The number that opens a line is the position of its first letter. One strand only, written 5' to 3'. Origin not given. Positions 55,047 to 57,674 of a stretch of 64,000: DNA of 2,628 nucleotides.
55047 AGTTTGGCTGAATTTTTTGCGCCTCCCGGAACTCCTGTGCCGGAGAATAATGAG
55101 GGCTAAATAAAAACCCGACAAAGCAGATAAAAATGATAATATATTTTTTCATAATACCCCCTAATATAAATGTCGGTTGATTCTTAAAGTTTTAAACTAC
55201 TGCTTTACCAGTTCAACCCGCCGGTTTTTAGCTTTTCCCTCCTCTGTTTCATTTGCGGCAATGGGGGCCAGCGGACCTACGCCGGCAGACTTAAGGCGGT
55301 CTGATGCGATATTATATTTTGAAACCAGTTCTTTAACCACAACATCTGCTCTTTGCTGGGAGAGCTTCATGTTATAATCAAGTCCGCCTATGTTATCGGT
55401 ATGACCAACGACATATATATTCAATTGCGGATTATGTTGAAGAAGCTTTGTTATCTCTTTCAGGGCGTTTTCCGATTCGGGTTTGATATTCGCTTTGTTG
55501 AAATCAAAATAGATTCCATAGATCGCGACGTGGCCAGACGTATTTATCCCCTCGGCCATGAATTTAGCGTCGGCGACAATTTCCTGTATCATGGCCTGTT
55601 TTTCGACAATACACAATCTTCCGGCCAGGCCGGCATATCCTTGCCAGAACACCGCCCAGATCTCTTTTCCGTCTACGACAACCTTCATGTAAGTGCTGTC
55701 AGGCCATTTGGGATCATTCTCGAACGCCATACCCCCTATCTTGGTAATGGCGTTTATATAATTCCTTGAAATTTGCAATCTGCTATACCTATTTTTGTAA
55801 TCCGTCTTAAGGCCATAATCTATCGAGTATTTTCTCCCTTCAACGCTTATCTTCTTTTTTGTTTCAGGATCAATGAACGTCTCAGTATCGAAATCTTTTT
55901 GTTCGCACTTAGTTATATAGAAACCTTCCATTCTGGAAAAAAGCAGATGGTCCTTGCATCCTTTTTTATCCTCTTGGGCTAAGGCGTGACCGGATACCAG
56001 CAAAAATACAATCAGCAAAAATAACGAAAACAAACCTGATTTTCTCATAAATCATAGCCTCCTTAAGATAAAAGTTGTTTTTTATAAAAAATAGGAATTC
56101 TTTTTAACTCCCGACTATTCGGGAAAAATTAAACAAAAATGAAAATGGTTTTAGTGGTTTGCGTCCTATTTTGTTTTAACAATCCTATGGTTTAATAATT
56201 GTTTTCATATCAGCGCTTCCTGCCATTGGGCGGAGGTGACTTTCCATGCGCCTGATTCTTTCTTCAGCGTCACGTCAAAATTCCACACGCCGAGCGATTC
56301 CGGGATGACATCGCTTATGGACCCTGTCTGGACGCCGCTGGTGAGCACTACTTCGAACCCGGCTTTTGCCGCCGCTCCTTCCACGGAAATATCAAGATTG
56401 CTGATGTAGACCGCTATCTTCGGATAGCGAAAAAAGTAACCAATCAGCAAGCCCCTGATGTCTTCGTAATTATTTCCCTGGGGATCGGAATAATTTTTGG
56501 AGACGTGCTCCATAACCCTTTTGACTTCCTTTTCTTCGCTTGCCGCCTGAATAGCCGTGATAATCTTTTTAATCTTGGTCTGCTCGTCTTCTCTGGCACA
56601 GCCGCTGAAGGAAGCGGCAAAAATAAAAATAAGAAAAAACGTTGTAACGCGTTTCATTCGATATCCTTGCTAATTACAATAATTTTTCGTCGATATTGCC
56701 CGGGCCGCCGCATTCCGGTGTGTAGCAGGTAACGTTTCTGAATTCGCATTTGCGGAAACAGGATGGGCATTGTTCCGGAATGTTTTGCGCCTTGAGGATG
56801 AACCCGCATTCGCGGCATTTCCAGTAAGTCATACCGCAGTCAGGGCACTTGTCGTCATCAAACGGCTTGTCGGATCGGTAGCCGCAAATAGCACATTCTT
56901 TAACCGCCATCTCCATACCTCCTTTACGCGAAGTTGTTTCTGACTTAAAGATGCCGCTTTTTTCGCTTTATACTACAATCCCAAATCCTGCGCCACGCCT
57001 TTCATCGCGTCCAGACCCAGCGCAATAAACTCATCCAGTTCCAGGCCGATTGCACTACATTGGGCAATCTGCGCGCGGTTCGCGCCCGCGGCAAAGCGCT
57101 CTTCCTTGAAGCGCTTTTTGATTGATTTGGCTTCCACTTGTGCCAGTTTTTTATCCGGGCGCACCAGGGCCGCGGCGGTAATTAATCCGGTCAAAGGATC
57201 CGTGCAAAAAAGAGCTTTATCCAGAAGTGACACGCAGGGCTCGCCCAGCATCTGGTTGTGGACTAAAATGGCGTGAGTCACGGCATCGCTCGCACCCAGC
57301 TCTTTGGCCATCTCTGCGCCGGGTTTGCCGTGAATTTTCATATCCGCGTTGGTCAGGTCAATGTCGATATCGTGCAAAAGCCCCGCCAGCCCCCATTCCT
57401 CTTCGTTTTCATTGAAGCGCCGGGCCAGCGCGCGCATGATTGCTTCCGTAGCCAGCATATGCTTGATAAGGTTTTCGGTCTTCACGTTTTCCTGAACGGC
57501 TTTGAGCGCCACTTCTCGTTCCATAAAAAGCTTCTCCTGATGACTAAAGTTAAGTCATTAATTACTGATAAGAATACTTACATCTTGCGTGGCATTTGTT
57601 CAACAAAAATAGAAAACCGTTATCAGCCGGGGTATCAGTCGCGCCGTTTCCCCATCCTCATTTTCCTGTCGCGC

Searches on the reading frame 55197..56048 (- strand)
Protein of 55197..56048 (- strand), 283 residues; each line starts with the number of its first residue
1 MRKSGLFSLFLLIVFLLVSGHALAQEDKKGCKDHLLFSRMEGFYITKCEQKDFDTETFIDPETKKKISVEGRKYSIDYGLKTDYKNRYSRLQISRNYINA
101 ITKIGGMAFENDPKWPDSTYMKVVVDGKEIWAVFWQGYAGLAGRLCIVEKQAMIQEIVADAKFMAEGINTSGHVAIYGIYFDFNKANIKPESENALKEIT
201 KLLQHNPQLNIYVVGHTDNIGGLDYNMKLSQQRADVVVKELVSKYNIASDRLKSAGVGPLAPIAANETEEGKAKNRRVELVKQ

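Call 21: search_protein_families(library=pfam, proteins=[window:55197-56048:-], max_evalue=0.001)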
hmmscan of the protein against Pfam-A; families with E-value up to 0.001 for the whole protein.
window:55197-56048:- (283 aa): 1 family
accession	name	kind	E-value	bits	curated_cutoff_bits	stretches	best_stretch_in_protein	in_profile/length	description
PF00691.25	OmpA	-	1.1e-21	77.4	27.2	1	180-276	1-98/98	OmpA family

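Call 62: search_protein_families(library=pfam, proteins=[window:55197-56048:-], max_evalue=1)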
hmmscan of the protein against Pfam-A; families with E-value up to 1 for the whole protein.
window:55197-56048:- (283 aa): 2 families
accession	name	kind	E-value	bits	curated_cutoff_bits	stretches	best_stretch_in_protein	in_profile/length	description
PF00691.25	OmpA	-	1.1e-21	77.4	27.2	1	180-276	1-98/98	OmpA family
PF05359.17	DUF748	-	0.0045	15.5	50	1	178-219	880-921/1037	Domain of Unknown Function (DUF748)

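Call 69: search_protein_families(library=ncbifam, proteins=[window:55197-56048:-], max_evalue=0.1)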
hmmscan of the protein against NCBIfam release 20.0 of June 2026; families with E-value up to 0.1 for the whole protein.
window:55197-56048:- (283 aa): 41 families (the best 25 are shown)
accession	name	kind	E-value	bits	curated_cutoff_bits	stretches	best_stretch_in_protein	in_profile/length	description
NF053611.1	YiaD_Gzip_OmpA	equivalog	5.3e-33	114.5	175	1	178-280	103-204/206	YiaD family glycine zipper/OmpA-like lipoprotein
NF045787.1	OmpABordt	equivalog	2.3e-26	92.7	200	1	166-280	78-187/194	outer membrane protein OmpA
NF053612.1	anchor_PA1041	equivalog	4e-26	92.4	250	1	179-280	133-233/236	PA1041 family peptidoglycan-binding anchor lipoprotein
NF007804.1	PRK10510.1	equivalog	6.7e-26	91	307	1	179-280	114-214/219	OmpA family lipoprotein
NF053585.1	OMP_LP_YfiB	equivalog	8.4e-24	84.3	128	1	179-281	58-159/163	outer membrane lipoprotein YfiB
NF053607.1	CHU_0125_OmpA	equivalog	1.4e-23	83.3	620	1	153-279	507-633/639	CHU_0125 family OmpA-like outer membrane integrity protein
NF052230.1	T9SS_PorE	exception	7.6e-23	80.6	600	1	172-262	510-599/648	PorE family type IX secretion system protein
NF053613.1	OMP_toxin_LptF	equivalog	9.3e-22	77.9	400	1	173-280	137-243/256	lipotoxin F family OmpA-related lipoprotein LptF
NF045788.1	Omp38Acinit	equivalog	5.6e-21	75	500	1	179-278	243-342/354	outer membrane protein Omp38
TIGR02802.1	Pal_lipo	equivalog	1e-19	70.6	125.35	1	179-281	2-103/104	peptidoglycan-associated lipoprotein Pal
NF005831.1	PRK07734.1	equivalog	1.2e-19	71.1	301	1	178-280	140-246/250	flagellar motor protein MotB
TIGR03350.1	type_VI_ompA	equivalog_domain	1.5e-18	67.1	139.8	1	181-280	34-135/137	type VI secretion system protein TssL, long form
NF008071.1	PRK10808.1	equivalog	1.1e-17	64.5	277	1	179-278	233-333/358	porin OmpA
NF033763.1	exchanger_TraB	exception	2.6e-17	62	700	1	179-280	394-495/522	outer membrane exchange protein TraB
NF038224.1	OmpA_like_CmpA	equivalog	3.6e-17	62.7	300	1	178-280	111-212/233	C-OmpA-like family protein CmpA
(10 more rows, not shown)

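Call 90: search_protein_families(library=padloc, proteins=[window:55197-56048:-], max_evalue=0.01)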
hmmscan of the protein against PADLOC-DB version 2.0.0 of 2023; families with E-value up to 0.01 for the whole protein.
window:55197-56048:- (283 aa): 7 families
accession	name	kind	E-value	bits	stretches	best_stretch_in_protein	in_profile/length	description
PDLC00609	ZorB1|ZorB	-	2.4e-13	48.1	1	170-280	85-212/232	MotB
PDLC00651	ZorB3|ZorB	-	3.2e-12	44.4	1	170-280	81-200/215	MotB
PDLC00612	ZorB1|ZorB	-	1.5e-09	35.8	1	211-280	187-264/293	MotB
PDLC00610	ZorB1|ZorB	-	6.8e-06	23.8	1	211-280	150-232/254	MotB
PDLC00611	ZorB1|ZorB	-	1.1e-05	23.3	1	180-255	97-180/240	MotB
PDLC00641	ZorB2|ZorB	-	0.00085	17.1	1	215-280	140-220/238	MotB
PDLC00608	ZorB1|ZorB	-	0.002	15.5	0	181-279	100-222/243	MotB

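Call 91: search_protein_families(library=phrogs, proteins=[window:55197-56048:-], max_evalue=0.01)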
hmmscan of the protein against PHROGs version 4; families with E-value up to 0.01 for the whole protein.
window:55197-56048:- (283 aa): 7 families
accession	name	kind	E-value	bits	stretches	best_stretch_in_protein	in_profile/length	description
phrog_7897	-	unknown function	2.9e-29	103.5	1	178-281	217-320/327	-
phrog_15381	-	unknown function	6.9e-10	40.2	1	180-280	13-113/154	-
phrog_25518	-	unknown function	2.9e-08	34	1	180-281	416-521/526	-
phrog_7537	-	unknown function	3.3e-06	27.7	1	173-251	144-222/259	-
phrog_21158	-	unknown function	6.2e-06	26.8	1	180-281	160-263/308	-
phrog_26111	-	moron, auxiliary metabolic gene and host takeover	6.5e-05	22.9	1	175-258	229-306/327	membrane protein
phrog_12488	-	unknown function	0.0066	17.7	0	44-97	77-127/130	-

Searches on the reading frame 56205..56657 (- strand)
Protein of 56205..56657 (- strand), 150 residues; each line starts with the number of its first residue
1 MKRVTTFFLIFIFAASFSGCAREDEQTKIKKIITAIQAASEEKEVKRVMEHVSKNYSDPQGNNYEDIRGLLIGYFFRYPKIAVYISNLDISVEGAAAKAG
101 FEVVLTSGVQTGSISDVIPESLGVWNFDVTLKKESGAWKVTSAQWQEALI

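Call 21: search_protein_families(library=pfam, proteins=[window:56205-56657:-], max_evalue=0.001)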
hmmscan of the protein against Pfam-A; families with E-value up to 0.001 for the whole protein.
window:56205-56657:- (150 aa): 0 families

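Call 62: search_protein_families(library=pfam, proteins=[window:56205-56657:-], max_evalue=1)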
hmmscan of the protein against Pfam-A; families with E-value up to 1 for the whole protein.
window:56205-56657:- (150 aa): 3 families
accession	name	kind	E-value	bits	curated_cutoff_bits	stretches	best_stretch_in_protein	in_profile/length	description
PF13577.12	SnoaL_4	-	0.013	15.9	24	1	64-142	50-124/126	SnoaL-like domain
PF19852.4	DUF6327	-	0.066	14.3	24.1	1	26-77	24-75/83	Family of unknown function (DUF6327)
PF08721.17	Tn7_Tnp_TnsA_C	-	0.16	12.9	23.4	1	22-71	26-74/83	TnsA endonuclease C terminal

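Call 69: search_protein_families(library=ncbifam, proteins=[window:56205-56657:-], max_evalue=0.1)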
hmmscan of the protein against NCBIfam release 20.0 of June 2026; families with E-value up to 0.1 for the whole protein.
window:56205-56657:- (150 aa): 1 family
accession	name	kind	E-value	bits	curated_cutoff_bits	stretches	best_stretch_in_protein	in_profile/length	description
NF047408.1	SA0632_fam_LP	equivalog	0.0066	16.1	70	1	1-48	1-44/68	SA0632 family lipoprotein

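Call 90: search_protein_families(library=padloc, proteins=[window:56205-56657:-], max_evalue=0.01)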
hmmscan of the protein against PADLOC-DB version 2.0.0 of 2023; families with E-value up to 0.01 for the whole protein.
window:56205-56657:- (150 aa): 0 families

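Call 91: search_protein_families(library=phrogs, proteins=[window:56205-56657:-], max_evalue=0.01)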
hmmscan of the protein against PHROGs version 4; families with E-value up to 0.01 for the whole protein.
window:56205-56657:- (150 aa): 0 families

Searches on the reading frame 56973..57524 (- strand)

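Call 21: search_protein_families(library=pfam, proteins=[window:56973-57524:-], max_evalue=0.001)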
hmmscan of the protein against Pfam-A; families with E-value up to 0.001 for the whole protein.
window:56973-57524:- (183 aa): 2 families
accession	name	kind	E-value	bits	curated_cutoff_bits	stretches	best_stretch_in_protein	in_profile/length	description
PF01966.28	HD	-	1.9e-12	47.9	22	1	20-94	2-90/116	HD domain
PF08668.18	HDOD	-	0.00051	20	22.9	1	11-53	87-130/196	HDOD domain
